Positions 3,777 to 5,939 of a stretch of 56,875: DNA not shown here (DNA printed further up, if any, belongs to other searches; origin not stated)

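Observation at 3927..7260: Translationally coupled three-gene operon led by a GHKL (MORC/Hsp90-like) ATPase, directly upstream of an EcoRII-type R-M module: candidate uncharacterised defence system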

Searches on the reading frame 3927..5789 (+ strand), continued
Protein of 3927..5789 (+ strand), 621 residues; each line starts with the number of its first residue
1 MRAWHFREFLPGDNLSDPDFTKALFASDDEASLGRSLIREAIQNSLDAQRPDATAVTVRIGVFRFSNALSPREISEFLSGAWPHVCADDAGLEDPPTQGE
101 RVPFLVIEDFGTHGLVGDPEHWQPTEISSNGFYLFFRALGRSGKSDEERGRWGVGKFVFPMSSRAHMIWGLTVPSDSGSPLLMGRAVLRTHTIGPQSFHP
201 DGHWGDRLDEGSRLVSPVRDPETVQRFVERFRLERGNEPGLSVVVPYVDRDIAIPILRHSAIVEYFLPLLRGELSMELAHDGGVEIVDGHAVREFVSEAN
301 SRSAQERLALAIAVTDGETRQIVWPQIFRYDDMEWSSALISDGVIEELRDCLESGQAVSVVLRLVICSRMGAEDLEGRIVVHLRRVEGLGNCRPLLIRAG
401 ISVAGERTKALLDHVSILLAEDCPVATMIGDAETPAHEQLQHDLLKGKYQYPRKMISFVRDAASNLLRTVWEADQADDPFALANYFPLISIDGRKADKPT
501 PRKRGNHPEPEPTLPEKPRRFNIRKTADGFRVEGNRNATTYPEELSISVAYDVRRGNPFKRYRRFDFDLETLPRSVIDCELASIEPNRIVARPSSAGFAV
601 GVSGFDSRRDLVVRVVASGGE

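Call 62: search_protein_families(library=pfam, proteins=[L085:6914-8797:+, L085:8797-9681:+, L085:9677-10432:+, L086:6692-8608:+, L086:8601-9464:+, L086:9454-10239:+, L085:4128-5369:+], max_evalue=1)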
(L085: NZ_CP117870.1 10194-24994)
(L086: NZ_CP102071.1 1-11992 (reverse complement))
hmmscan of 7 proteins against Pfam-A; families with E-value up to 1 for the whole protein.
L085:6914-8797:+ (628 aa): 0 families

L085:8797-9681:+ (295 aa): 0 families

L085:9677-10432:+ (252 aa): 1 family
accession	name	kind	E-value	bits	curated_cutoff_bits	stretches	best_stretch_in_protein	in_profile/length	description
PF19866.4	DUF6339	-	3.9e-34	118.4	23.2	1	68-243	2-174/175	Family of unknown function (DUF6339)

L086:6692-8608:+ (639 aa): 0 families

L086:8601-9464:+ (288 aa): 2 families
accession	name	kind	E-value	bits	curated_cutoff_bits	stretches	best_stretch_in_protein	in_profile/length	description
PF14247.12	DUF4344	-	0.023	14.9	29.6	1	108-174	39-103/220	Putative metallopeptidase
PF22624.1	AASDHPPT_N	-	0.16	12.7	27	1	20-72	6-58/100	4'-phosphopantetheinyl transferase, N-terminal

L086:9454-10239:+ (262 aa): 1 family
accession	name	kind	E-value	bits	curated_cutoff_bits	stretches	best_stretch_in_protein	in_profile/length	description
PF19866.4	DUF6339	-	0.0095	16.1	23.2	1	71-239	11-173/175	Family of unknown function (DUF6339)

L085:4128-5369:+ (414 aa): 2 families
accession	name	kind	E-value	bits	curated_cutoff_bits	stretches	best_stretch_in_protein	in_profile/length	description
PF09019.17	EcoRII-C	-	8.7e-59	198.7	25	1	230-397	1-165/165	EcoRII C terminal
PF19955.5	EAD1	-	0.054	14.4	24.2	0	173-203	57-87/90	Effector-associated domain 1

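Call 66: search_dna_similar(query=L085:9677-10432:+, collection=plasmids, mode=protein, max_evalue=0.001, max_rows=40)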
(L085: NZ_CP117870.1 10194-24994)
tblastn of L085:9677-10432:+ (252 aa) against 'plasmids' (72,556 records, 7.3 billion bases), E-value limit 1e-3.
Records with a match: 6; places in all: 6; records where one place covers at least 80% of the query: 2.
Best place of each record, by identity: >=99% 1; <60% 5.
By first word of the organism name: Priestia 2; Arthrobacter 1; Paenarthrobacter 1; Deinococcus 1; Planococcus 1.
By predicted mobility (MOB-suite, as given by PLSDB): mobilizable 3; non-mobilizable 2; conjugative 1.
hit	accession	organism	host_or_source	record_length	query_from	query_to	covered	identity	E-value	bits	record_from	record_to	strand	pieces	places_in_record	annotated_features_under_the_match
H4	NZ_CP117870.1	Arthrobacter agilis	cell culture,Middle part of the water ...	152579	1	252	100%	100.0%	4e-165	512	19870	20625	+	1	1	DUF6339 family protein | hypothetical protein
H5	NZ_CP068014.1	Paenarthrobacter ureafaciens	cell culture,in the nicotine environment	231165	13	242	91%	34.6%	2e-22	166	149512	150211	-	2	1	DUF6339 family protein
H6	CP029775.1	Deinococcus actinosclerus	mixed culture,wastewater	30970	55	233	71%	30.3%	1e-12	74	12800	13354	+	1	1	hypothetical protein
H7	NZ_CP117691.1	Priestia megaterium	ginseng,Single cell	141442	36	171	54%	30.7%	2e-7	59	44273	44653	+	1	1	DUF6339 family protein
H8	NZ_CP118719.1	Priestia aryabhattai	Pure isolate,Tap water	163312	36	171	54%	30.7%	2e-7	59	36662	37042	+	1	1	DUF6339 family protein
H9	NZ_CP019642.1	Planococcus lenghuensis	whole organism,crude oil-contamination ...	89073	68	178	44%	32.1%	2e-7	59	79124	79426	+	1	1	DUF6339 family protein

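Call 67: get_annotated_region(hit=H5, flank=7000)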
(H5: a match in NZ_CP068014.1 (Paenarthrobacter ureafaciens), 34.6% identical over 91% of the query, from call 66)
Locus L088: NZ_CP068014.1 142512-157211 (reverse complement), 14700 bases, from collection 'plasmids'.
description: Paenarthrobacter ureafaciens strain CZY1 plasmid pCZY, complete sequence
organism: Paenarthrobacter ureafaciens (NCBI taxid 37931)
taxonomy: Bacteria; Actinomycetota; Actinomycetes; Micrococcales; Micrococcaceae; Paenarthrobacter; Paenarthrobacter ureafaciens
host: -; source: cell culture,in the nicotine environment; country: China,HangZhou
typing (MOB-suite, as given by PLSDB): conjugative; replicon rep_cluster_856; relaxase MOBP; mating-pair formation MPF_T
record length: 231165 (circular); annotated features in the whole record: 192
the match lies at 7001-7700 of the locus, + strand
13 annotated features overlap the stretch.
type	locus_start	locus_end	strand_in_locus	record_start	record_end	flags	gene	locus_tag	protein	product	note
CDS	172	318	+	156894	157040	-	-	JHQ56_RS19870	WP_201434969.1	hypothetical protein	-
CDS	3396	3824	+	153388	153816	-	-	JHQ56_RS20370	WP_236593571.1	hypothetical protein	-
CDS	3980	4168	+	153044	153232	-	-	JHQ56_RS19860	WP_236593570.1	hypothetical protein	-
CDS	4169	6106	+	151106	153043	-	-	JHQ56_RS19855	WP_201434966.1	hypothetical protein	-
CDS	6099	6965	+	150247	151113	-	-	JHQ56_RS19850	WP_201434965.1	hypothetical protein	-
CDS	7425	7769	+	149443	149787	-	-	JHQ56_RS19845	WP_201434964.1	DUF6339 family protein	-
CDS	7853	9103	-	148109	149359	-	-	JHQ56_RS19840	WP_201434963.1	type II restriction endonuclease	GO:0009307 - DNA restriction-modification system [Evidence IEA]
CDS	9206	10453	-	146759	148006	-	dcm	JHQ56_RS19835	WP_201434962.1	DNA (cytosine-5-)-methyltransferase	GO:0006304 - DNA modification [Evidence IEA]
CDS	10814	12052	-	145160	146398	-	-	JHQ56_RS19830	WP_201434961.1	helix-turn-helix domain-containing protein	-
CDS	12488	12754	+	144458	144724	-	-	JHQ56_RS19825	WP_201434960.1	glutaredoxin family protein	-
CDS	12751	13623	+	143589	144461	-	-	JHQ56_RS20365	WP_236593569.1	single-stranded DNA-binding protein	-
CDS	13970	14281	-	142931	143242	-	-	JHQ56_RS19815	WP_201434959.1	hypothetical protein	-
CDS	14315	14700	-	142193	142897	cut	-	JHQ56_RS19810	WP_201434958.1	hypothetical protein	-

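Call 68: get_annotated_region(hit=H6, flank=7000)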
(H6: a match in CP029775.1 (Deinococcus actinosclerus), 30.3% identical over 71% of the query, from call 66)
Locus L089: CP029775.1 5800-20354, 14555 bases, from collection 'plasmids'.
description: Deinococcus actinosclerus strain SJTR plasmid unnamed1, complete sequence
organism: Deinococcus actinosclerus (NCBI taxid 1768108)
taxonomy: Bacteria; Deinococcota; Deinococci; Deinococcales; Deinococcaceae; Deinococcus; Deinococcus actinosclerus
host: -; source: mixed culture,wastewater; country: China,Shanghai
typing (MOB-suite, as given by PLSDB): non-mobilizable
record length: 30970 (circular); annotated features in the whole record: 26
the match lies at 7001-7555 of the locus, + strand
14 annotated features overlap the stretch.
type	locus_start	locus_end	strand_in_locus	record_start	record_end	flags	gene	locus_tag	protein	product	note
CDS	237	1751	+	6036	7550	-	-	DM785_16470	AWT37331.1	DNA cytosine methyltransferase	-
CDS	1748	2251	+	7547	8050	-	-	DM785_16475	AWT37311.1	very short patch repair endonuclease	-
CDS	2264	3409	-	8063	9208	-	-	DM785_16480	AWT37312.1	hypothetical protein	-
CDS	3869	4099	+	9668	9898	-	-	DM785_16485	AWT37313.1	hypothetical protein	-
CDS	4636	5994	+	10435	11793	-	-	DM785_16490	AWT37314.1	hypothetical protein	-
CDS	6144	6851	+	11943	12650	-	-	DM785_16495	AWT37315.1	hypothetical protein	-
CDS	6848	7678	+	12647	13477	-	-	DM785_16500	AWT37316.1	hypothetical protein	-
CDS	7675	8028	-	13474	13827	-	-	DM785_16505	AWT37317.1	hypothetical protein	-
CDS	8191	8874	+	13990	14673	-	-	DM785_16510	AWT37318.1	hypothetical protein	-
CDS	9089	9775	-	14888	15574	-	-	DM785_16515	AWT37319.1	resolvase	-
CDS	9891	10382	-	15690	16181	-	-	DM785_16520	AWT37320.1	hypothetical protein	-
CDS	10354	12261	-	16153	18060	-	-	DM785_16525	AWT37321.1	hypothetical protein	-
CDS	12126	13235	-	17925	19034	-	-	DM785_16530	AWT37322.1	nucleotidyltransferase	-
CDS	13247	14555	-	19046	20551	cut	-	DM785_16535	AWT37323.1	hypothetical protein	-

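Call 69: get_annotated_region(hit=H7, flank=7000)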
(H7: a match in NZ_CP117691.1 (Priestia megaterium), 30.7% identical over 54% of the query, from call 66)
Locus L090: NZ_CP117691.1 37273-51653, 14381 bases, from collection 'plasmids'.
description: Priestia megaterium strain GEB3 plasmid p3_GEB3, complete sequence
organism: Priestia megaterium (NCBI taxid 1404)
taxonomy: Bacteria; Bacillota; Bacilli; Bacillales; Bacillaceae; Priestia; Priestia megaterium
host: -; source: ginseng,Single cell; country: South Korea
typing (MOB-suite, as given by PLSDB): mobilizable; replicon rep_cluster_385; relaxase MOBP
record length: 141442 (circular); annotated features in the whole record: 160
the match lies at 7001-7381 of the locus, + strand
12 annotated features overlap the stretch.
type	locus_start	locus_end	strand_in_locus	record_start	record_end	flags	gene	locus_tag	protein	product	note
CDS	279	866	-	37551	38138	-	-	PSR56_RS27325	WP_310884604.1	hypothetical protein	-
CDS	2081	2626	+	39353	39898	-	-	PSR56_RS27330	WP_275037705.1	hypothetical protein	-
CDS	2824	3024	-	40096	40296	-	-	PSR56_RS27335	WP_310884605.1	hypothetical protein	-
CDS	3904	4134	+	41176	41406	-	-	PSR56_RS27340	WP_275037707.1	hypothetical protein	-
CDS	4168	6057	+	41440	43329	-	-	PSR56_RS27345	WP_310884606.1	hypothetical protein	-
CDS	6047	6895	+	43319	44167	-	-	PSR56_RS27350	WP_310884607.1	hypothetical protein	-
CDS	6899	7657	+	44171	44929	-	-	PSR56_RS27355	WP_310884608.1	DUF6339 family protein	-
CDS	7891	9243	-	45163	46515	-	-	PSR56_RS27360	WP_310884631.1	MutH/Sau3AI family endonuclease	-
CDS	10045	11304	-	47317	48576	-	dcm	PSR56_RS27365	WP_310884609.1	DNA (cytosine-5-)-methyltransferase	GO:0006304 - DNA modification [Evidence IEA]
CDS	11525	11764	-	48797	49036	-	-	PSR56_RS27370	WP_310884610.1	DNA-binding protein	-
CDS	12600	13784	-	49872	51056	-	-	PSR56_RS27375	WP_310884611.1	restriction endonuclease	GO:0009307 - DNA restriction-modification system [Evidence IEA]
CDS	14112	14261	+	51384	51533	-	-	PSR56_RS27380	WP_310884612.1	hypothetical protein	-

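Call 70: get_annotated_region(hit=H9, flank=7000)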
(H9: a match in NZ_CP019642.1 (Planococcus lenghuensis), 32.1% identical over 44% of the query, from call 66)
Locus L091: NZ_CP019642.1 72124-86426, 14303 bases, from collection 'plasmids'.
description: Planococcus lenghuensis strain Y42 plasmid unnamed2, complete sequence
organism: Planococcus lenghuensis (NCBI taxid 2213202)
taxonomy: Bacteria; Bacillota; Bacilli; Bacillales; Planococcaceae; Planococcus; Planococcus lenghuensis
host: -; source: whole organism,crude oil-contamination soil; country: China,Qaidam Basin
typing (MOB-suite, as given by PLSDB): mobilizable; relaxase MOBQ
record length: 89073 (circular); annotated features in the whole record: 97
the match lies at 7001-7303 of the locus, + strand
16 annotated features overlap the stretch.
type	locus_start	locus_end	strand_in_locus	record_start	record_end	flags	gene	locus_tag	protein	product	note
CDS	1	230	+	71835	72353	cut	-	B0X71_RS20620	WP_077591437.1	hypothetical protein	-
CDS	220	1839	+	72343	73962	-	-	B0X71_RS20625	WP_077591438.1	AlwI family type II restriction endonuclease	-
CDS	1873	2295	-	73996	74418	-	-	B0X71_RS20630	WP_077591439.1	very short patch repair endonuclease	-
CDS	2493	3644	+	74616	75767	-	-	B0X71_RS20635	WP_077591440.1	DNA cytosine methyltransferase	-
CDS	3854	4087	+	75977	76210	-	-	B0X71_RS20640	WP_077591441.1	hypothetical protein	-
CDS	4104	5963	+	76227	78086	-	-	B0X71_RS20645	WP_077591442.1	hypothetical protein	-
CDS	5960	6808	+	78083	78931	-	-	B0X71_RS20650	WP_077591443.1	hypothetical protein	-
CDS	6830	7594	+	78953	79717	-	-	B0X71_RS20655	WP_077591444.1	DUF6339 family protein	-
CDS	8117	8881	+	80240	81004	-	-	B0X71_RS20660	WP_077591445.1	IclR family transcriptional regulator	GO:0006355 - regulation of DNA-templated transcription [Evidence IEA]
CDS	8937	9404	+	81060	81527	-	-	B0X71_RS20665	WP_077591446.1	RidA family protein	-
CDS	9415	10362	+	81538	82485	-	-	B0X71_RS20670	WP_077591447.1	sugar kinase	-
CDS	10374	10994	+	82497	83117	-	-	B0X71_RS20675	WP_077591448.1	bifunctional 4-hydroxy-2-oxoglutarate aldolase/2-dehydro-3-deoxy-phosphogluconate aldolase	-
CDS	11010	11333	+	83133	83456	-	-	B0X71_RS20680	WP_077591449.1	hypothetical protein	-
CDS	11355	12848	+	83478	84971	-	-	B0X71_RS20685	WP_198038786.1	sodium:solute symporter family protein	-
CDS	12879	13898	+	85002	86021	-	-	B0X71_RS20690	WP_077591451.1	Gfo/Idh/MocA family oxidoreductase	-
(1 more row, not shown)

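Call 74: search_protein_families(library=pfam, alignment_id=A4, max_evalue=0.00001)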
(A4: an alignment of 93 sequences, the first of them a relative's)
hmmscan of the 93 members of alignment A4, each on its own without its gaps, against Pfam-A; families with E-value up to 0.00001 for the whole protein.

A. member 1, L001:7074-8531:- (485 aa): 0 families

B. families by the number of members that match (of 93 scanned): 145 families (the first 25 are shown)
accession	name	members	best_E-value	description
PF19502.5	DUF6036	3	8.6e-12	Nucleotidyltransferase of unknown function (DUF6036)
PF00753.33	Lactamase_B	2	7.7e-17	Metallo-beta-lactamase superfamily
PF09970.15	DUF2204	2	1.9e-08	Nucleotidyl transferase of unknown function (DUF2204)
PF08843.17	AbiEii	2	1.8e-06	Nucleotidyl transferase AbiEii toxin, Type IV TA system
PF02074.21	Peptidase_M32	1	1.1e-164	Carboxypeptidase Taq (M32) metallopeptidase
PF04228.19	Zn_peptidase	1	2.2e-120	Putative neutral zinc metallopeptidase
PF01642.28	MM_CoA_mutase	1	4e-118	Methylmalonyl-CoA mutase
PF00728.28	Glyco_hydro_20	1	3e-102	Glycosyl hydrolase family 20, catalytic domain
PF10592.14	AIPR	1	2.2e-92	AIPR protein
PF02786.22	CPSase_L_D2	1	1.8e-75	Carbamoyl-phosphate synthase L chain, ATP binding domain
PF02436.23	PYC_OADA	1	1.7e-63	Conserved carboxylase domain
PF00005.33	ABC_tran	1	4.9e-54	ABC transporter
PF00144.29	Beta-lactamase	1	2.8e-51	Beta-lactamase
PF00270.35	DEAD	1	2.3e-50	DEAD/DEAH box helicase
PF00596.27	Aldolase_II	1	1.2e-43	Class II Aldolase and Adducin N-terminal domain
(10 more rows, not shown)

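Call 86: search_protein_families(library=pfam, proteins=[L011:6746-8485:+, L019:5111-6643:+, L023:8200-9996:+, L029:13826-15442:-, L001:13425-14993:-, L012:8325-9968:+, L052:6242-7672:+], max_evalue=0.001)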
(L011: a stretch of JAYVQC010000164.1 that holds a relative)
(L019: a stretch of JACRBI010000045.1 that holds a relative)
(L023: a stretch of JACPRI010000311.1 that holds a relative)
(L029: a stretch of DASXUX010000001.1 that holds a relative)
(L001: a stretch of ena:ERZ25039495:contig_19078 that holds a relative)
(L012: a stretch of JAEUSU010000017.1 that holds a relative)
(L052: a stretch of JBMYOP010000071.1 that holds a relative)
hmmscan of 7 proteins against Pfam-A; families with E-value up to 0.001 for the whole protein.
L011:6746-8485:+ (580 aa): 2 families
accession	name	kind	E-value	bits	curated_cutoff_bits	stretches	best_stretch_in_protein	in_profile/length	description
PF00145.23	DNA_methylase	-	1.3e-61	209.3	22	1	10-406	1-322/324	C-5 cytosine-specific DNA methylase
PF09445.16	Methyltransf_15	-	0.00037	20.5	22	1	12-96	4-89/165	RNA cap guanine-N2 methyltransferase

L019:5111-6643:+ (511 aa): 1 family
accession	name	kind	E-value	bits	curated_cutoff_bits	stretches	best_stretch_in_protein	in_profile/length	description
PF00145.23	DNA_methylase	-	8.1e-49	167.2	22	1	113-503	56-322/324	C-5 cytosine-specific DNA methylase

L023:8200-9996:+ (599 aa): 1 family
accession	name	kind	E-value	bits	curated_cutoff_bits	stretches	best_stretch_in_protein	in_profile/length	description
PF00145.23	DNA_methylase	-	7.2e-53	180.5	22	2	105-290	3-167/324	C-5 cytosine-specific DNA methylase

L029:13826-15442:- (538 aa): 1 family
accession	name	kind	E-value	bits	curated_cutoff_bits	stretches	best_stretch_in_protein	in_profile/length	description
PF00145.23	DNA_methylase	-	6.1e-43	147.9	22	3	446-527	242-322/324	C-5 cytosine-specific DNA methylase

L001:13425-14993:- (522 aa): 1 family
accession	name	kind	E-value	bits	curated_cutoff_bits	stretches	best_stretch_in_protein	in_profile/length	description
PF00145.23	DNA_methylase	-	6.5e-45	154.4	22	3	243-499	141-322/324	C-5 cytosine-specific DNA methylase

L012:8325-9968:+ (548 aa): 2 families
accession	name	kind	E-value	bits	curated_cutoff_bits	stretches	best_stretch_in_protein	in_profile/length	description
PF00145.23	DNA_methylase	-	9.5e-61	206.4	22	1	22-405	2-322/324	C-5 cytosine-specific DNA methylase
PF09445.16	Methyltransf_15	-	0.00096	19.2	22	0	23-108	4-90/165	RNA cap guanine-N2 methyltransferase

L052:6242-7672:+ (477 aa): 1 family
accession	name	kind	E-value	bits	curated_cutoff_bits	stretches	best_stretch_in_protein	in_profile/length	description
PF00145.23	DNA_methylase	-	2.7e-101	339.7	22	1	150-457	1-323/324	C-5 cytosine-specific DNA methylase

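Call 106: find_related_loci(query=A8, collection=metagenome_contigs, flank=7000)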
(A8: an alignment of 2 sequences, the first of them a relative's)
Query A8 (628 aa) in metagenome_contigs; peptide patterns used: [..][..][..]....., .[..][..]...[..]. (x = any residue, [..] = any of these).
445 stretches matched a pattern; 87 encode a relative of the query (tblastn E <= 1e-3); the best 80 are kept; 80 distinct loci.
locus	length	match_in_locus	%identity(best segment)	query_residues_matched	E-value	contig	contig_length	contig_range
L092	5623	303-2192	63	1-628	0e+0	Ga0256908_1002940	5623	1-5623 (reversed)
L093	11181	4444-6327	62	1-628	0e+0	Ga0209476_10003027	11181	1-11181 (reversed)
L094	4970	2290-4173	62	1-628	0e+0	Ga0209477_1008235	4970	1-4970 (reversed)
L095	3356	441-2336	50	1-626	0e+0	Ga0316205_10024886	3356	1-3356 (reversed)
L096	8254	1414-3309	50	1-626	0e+0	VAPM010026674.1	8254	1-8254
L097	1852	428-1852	53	1-473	1e-169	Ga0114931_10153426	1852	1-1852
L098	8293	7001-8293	53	1-430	2e-142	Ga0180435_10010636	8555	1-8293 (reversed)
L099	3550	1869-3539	41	1-540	5e-124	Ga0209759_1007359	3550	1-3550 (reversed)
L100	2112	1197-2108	54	1-304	5e-100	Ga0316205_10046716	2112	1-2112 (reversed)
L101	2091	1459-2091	60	6-217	5e-79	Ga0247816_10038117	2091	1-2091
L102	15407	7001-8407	29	1-467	5e-48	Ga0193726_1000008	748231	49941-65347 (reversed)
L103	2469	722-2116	29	1-468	3e-46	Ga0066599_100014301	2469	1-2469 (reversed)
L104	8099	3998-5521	28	10-516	1e-41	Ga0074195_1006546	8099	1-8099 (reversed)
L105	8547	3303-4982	28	37-596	2e-38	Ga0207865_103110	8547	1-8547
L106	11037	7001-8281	28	10-434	5e-38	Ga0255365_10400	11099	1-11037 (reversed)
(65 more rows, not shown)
